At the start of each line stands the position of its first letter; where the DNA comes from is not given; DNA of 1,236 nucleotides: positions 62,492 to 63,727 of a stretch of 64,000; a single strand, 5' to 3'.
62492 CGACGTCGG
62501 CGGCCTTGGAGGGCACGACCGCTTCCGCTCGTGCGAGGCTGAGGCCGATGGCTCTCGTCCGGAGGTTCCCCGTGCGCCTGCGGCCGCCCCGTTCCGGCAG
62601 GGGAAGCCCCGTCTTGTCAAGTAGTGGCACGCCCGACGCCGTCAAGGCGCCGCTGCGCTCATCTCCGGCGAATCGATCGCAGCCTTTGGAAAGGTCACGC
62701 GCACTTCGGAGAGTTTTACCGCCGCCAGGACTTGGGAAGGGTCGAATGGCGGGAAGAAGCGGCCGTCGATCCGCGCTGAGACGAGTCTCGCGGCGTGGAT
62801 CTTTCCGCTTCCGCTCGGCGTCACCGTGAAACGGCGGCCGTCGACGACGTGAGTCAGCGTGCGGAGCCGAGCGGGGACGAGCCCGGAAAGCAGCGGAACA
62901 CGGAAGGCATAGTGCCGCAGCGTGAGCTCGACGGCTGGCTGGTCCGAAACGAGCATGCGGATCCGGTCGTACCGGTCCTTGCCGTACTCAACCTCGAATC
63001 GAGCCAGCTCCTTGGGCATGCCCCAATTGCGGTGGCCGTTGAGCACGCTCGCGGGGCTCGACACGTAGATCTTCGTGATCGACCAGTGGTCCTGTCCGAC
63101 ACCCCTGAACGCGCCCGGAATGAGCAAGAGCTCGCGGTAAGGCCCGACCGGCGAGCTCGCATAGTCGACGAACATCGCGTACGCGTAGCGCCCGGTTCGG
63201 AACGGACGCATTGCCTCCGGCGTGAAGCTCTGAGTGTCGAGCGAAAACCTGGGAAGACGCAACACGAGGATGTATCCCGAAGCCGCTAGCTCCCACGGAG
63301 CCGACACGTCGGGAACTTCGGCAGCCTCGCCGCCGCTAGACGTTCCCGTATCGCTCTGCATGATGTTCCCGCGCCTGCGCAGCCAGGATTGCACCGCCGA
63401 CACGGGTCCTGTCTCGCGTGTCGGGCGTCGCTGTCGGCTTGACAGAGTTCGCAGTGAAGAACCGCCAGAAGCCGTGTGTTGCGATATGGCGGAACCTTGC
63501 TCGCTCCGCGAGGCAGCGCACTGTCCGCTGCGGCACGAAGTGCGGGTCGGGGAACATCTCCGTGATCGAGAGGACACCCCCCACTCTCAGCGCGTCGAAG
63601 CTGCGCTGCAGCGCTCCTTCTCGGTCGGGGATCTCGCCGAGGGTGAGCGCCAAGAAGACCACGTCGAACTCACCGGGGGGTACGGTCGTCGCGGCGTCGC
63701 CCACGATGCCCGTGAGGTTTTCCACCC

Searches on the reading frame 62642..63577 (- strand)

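Call 45: search_protein_families(library=pfam, proteins=[window:62642-63577:-], max_evalue=0.001)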
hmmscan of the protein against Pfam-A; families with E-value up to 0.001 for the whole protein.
window:62642-63577:- (311 aa): 1 family
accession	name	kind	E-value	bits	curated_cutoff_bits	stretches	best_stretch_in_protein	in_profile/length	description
PF06314.16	ADC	-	4.6e-06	26.8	29.8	1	120-202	40-119/238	Acetoacetate decarboxylase (ADC)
